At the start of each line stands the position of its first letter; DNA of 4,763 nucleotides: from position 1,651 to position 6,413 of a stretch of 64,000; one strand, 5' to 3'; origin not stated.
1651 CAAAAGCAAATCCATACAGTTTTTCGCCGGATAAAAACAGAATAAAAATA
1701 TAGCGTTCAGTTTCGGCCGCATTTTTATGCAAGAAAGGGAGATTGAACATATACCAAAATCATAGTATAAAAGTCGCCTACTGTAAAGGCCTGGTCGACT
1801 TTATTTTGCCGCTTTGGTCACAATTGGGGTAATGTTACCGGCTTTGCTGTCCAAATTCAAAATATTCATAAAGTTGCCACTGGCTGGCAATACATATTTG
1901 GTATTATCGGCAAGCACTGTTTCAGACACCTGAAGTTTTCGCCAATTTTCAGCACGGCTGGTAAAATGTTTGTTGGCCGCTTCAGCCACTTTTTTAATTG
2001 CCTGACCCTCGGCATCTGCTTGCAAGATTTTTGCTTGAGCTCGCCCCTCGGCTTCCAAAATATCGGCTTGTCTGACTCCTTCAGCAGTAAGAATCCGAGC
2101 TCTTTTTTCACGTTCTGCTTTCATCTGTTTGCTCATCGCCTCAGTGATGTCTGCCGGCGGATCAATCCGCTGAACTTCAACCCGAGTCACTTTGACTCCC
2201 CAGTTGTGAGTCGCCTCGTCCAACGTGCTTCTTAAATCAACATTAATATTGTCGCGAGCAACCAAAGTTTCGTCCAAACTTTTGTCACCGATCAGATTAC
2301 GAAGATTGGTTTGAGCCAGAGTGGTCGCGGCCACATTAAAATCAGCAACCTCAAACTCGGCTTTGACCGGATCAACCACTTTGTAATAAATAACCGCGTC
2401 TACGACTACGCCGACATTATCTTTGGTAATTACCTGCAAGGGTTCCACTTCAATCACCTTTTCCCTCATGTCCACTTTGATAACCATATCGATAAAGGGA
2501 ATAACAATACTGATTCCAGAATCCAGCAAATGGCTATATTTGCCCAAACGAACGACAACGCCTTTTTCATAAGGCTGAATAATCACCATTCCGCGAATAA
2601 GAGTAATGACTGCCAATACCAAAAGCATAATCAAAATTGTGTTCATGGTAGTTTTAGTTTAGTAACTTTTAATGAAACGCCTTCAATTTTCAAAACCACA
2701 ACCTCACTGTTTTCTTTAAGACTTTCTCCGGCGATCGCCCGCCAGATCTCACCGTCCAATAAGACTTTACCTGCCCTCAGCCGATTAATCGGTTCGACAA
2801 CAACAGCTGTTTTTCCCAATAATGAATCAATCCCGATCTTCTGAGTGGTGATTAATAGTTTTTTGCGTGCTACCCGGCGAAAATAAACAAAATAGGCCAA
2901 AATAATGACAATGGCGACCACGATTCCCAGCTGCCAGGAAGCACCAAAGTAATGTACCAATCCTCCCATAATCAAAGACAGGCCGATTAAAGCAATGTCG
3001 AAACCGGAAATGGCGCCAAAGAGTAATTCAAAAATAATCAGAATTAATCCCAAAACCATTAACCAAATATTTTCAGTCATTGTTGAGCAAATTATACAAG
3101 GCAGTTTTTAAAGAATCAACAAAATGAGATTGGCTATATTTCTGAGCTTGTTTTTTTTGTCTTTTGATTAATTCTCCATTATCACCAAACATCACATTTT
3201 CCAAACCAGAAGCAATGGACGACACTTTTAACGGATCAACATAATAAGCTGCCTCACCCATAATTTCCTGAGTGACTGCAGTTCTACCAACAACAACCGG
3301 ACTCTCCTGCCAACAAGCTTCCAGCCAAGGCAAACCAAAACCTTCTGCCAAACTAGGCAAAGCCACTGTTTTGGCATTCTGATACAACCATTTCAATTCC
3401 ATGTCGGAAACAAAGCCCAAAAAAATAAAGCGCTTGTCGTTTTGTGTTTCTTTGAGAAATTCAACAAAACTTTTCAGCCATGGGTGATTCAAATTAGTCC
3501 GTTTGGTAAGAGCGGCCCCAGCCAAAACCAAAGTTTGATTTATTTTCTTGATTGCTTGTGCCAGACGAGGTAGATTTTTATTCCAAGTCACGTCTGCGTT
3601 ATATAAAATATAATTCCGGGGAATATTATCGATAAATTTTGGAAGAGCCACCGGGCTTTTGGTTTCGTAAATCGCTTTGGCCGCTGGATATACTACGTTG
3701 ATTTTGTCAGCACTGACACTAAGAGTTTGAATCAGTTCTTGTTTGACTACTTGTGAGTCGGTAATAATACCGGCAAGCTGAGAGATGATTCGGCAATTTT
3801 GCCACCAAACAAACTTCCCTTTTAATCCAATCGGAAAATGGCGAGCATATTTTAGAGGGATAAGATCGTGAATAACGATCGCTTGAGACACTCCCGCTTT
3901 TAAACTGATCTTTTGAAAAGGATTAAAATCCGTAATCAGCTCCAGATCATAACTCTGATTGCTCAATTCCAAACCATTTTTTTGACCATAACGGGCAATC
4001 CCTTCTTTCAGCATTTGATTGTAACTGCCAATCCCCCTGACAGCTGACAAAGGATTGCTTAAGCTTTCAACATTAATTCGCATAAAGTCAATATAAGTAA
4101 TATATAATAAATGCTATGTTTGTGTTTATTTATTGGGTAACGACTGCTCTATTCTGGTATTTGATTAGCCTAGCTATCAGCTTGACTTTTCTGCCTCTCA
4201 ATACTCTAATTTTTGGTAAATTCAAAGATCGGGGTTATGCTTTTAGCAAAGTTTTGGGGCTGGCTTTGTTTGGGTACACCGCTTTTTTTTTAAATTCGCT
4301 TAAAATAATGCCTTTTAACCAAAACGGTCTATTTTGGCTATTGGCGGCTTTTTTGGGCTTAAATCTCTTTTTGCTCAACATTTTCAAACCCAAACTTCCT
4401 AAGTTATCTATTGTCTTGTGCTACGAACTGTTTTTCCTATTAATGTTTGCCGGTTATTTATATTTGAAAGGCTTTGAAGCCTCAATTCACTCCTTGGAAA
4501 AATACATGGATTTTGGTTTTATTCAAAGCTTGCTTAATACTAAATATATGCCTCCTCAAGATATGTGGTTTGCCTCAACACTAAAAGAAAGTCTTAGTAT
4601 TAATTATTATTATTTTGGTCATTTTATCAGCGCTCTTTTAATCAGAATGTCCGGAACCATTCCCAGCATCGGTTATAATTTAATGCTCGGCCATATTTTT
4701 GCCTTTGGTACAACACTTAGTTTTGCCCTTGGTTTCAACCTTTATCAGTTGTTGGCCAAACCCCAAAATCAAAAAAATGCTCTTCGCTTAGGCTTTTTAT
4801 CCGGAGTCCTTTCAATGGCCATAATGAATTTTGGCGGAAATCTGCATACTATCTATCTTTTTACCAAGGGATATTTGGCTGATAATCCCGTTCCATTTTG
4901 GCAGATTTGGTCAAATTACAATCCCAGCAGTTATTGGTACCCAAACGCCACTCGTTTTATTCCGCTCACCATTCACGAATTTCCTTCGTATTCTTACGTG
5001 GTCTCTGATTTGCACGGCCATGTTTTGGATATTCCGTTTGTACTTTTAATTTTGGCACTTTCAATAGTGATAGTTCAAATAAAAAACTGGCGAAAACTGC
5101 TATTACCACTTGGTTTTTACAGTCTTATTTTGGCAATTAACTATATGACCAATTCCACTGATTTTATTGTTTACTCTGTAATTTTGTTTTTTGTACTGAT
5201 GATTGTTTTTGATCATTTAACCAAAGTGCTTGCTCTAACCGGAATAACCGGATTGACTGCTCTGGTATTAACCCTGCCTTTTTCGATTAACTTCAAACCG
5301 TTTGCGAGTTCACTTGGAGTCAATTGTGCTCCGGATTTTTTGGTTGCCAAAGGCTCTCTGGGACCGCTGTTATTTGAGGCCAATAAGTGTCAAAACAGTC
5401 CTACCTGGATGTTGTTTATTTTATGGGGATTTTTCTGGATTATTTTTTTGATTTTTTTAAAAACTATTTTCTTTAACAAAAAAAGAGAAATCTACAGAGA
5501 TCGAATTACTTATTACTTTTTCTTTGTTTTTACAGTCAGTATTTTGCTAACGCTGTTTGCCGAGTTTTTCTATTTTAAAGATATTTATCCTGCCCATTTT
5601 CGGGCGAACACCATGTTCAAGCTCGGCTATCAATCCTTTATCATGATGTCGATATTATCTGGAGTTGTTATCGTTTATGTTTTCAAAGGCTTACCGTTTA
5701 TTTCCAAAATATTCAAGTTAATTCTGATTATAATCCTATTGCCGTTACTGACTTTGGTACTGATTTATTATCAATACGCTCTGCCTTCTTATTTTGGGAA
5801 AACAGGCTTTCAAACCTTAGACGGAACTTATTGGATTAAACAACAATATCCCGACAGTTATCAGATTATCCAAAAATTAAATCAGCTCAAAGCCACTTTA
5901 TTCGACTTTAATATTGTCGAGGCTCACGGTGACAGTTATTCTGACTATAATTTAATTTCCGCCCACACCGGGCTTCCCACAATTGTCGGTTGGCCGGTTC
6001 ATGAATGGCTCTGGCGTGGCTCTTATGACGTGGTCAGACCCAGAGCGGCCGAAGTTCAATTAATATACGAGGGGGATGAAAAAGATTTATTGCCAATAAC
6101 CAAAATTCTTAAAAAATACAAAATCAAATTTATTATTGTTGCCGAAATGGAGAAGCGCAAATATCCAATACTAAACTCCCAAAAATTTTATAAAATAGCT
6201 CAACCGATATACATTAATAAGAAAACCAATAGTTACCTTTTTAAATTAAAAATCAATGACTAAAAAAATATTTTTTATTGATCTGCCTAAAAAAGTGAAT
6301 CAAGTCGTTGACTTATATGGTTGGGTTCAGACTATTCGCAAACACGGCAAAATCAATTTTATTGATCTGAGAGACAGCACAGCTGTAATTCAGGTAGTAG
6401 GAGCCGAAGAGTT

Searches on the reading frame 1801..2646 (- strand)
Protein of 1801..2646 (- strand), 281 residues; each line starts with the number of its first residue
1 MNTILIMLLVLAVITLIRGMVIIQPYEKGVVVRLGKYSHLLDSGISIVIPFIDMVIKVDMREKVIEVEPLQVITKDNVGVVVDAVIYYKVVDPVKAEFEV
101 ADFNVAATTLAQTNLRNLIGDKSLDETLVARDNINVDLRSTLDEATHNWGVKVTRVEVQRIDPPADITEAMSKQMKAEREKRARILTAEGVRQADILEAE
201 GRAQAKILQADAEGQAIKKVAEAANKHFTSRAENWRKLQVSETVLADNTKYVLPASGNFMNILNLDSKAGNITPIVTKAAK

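Call 7: search_protein_families(library=pfam, max_evalue=0.001, proteins=[window:1801-2646:-])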
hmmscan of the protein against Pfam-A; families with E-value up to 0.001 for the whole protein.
window:1801-2646:- (281 aa): 1 family
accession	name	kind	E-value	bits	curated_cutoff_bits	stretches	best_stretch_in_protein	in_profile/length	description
PF01145.31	Band_7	-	3.1e-42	145.1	23.6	1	22-190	2-174/176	SPFH domain / Band 7 family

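Call 13: find_encoding_contigs(protein=window:1801-2646:-, flank=10000, max_places=4)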
Protein window:1801-2646:- (281 aa): 24 contigs read that carry it; 4 places shown.
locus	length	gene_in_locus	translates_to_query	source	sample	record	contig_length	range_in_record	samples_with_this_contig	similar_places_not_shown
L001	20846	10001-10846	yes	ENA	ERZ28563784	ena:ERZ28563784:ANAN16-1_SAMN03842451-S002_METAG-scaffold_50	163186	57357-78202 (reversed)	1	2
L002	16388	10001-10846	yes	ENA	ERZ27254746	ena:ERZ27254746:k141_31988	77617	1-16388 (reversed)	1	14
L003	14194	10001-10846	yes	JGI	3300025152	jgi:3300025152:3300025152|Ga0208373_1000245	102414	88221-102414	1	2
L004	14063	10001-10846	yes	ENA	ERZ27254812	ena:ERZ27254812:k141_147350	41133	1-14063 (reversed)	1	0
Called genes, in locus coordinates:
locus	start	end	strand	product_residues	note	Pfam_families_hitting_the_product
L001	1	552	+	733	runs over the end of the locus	PF00133:tRNA-synt_1, PF13603:tRNA-synt_1_2 (faint), PF09334:tRNA-synt_1g (weak), PF08264:Anticodon_1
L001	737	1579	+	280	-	PF00009:GTP_EFTU (faint), PF00350:Dynamin_N (faint), PF01926:MMR_HSR1, PF02421:FeoB_N, PF04548:AIG1, PF07650:KH_2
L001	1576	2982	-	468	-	PF00749:tRNA-synt_1c, PF19269:Anticodon_2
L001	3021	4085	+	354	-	-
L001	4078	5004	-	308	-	PF00768:Peptidase_S11, PF13354:Beta-lactamase2 (weak)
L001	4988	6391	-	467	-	PF01336:tRNA_anti-codon, PF00152:tRNA-synt_2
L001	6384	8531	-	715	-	PF10060:DUF2298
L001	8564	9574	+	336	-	PF00534:Glycos_transf_1, PF13692:Glyco_trans_1_4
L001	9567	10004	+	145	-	PF01957:NfeD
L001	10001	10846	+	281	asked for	PF01145:Band_7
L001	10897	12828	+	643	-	-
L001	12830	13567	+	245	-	PF04203:Sortase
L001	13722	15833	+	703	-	PF00912:Transgly, PF00905:Transpeptidase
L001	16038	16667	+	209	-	-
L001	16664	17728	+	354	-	PF01546:Peptidase_M20, PF07687:M20_dimer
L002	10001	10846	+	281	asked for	PF01145:Band_7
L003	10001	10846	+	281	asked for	PF01145:Band_7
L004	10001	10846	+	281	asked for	PF01145:Band_7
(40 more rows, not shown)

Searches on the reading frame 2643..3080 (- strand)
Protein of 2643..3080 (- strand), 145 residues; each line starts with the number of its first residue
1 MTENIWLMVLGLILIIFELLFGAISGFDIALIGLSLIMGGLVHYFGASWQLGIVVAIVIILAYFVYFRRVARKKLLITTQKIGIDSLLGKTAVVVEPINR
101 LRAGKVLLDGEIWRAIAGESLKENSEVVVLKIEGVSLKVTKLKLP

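Call 7: search_protein_families(library=pfam, max_evalue=0.001, proteins=[window:2643-3080:-])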
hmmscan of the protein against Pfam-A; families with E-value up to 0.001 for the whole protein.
window:2643-3080:- (145 aa): 1 family
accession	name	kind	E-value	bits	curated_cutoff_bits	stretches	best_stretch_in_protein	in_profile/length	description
PF01957.25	NfeD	-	2.9e-14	53.4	29.1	1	85-141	2-57/57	NfeD-like C-terminal, partner-binding domain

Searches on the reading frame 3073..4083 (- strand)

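Call 7: search_protein_families(library=pfam, max_evalue=0.001, proteins=[window:3073-4083:-])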
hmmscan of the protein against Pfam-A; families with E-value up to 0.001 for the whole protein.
window:3073-4083:- (336 aa): 4 families
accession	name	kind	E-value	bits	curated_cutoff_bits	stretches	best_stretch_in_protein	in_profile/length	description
PF00534.26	Glycos_transf_1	-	8.8e-19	68.1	26.4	1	156-315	15-171/172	Glycosyl transferases group 1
PF13692.12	Glyco_trans_1_4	-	1.3e-13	51.9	27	1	157-296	2-138/142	Glycosyl transferases group 1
PF13439.12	Glyco_transf_4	-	9.6e-05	22.9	28.5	1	64-133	96-164/170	Glycosyltransferase Family 4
PF20706.3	GT4-conflict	-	0.00065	19.2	26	1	229-269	274-314/385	Family 4 Glycosyltransferase in conflict systems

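Call 82: search_protein_families(library=ncbifam, max_evalue=0.001, proteins=[window:3073-4083:-])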
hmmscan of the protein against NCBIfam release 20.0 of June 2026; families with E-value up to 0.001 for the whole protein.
window:3073-4083:- (336 aa): 10 families
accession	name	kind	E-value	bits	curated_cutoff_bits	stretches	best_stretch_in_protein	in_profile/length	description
TIGR04047.1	MSMEG_0565_glyc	hypoth_equivalog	2.2e-14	53.3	259.85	1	185-317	227-359/373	MSMEG_0565 family glycosyltransferase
TIGR02149.1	glgA_Coryne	subfamily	1.4e-10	40.9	302.4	1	64-276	106-323/391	glycogen synthase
NF038295.1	EPS_HpsP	equivalog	1e-08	34.6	550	1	158-321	209-371/388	hormogonium polysaccharide biosynthesis glycosyltransferase HpsP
NF041010.1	glycosy_Agl16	equivalog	2.1e-08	33.4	575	1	88-276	119-294/352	glycosylation protein Agl16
TIGR03449.1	mycothiol_MshA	equivalog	5.2e-06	25.6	462.5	1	207-325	274-396/406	D-inositol-3-phosphate glycosyltransferase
NF041876.1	EPS_EpsE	equivalog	5.4e-06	25.9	400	1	208-321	267-380/389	exopolysaccharide biosynthesis GT4 family glycosyltransferase EpsE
TIGR03999.1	thiol_BshA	equivalog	2.2e-05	23.5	273.7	1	205-330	243-366/375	N-acetyl-alpha-D-glucosaminyl L-malate synthase BshA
TIGR03088.1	stp2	hypoth_equivalog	0.00027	20.1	409.05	1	166-331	204-367/374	TIGR03088 family PEP-CTERM/XrtA system glycosyltransferase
NF050063.1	ProtGlycPglJ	equivalog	0.00049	19.4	500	1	106-318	148-348/363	N-acetylgalactosamine-N,N'-diacetylbacillosaminyl-diphospho-undecaprenol 4-alpha-N-acetylgalactosaminyltransferase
NF053513.1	Gtran_IagA_BgsA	equivalog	0.00095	18.3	460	0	212-328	211-327/333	LTA glycolipid anchor biosynthesis glycosyltransferase, IagA/BgsA family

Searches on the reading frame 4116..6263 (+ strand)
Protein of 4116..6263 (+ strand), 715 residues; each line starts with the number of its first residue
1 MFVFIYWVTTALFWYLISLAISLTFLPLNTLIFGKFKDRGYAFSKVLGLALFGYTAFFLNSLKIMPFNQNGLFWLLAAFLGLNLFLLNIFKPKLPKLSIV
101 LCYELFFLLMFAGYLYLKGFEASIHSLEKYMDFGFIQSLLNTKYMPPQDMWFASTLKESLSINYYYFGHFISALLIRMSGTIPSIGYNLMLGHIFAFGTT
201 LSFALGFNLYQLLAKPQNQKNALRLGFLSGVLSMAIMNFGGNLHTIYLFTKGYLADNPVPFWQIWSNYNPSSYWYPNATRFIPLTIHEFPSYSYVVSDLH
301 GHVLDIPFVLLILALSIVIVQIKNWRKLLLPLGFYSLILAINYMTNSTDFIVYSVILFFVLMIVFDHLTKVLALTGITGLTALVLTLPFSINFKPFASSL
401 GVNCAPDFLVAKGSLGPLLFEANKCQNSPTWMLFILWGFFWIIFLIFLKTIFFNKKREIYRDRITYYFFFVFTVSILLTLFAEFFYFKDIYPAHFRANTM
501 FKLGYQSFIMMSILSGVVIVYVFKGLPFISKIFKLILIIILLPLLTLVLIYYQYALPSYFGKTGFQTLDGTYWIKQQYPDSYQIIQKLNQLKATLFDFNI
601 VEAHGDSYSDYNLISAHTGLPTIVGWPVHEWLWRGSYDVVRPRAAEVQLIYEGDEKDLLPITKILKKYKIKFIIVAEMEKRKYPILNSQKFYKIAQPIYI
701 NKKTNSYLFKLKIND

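Call 6: search_protein_families(library=pfam, max_evalue=0.01, proteins=[window:4116-6263:+])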
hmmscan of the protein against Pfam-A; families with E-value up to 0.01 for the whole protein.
window:4116-6263:+ (715 aa): 1 family
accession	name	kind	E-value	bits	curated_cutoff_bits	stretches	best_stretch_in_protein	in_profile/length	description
PF10060.15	DUF2298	-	2e-77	261.7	27.8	2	51-474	1-409/488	Uncharacterized membrane protein (DUF2298)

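Call 82: search_protein_families(library=ncbifam, max_evalue=0.001, proteins=[window:4116-6263:+])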
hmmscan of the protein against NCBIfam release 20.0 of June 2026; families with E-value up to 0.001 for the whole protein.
window:4116-6263:+ (715 aa): 1 family
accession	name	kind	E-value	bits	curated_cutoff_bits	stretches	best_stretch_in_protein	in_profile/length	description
TIGR03662.1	Chlor_Arch_YYY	subfamily_domain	1.2e-116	391.1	300.25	2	10-452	4-428/727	chlor_Arch_YYY domain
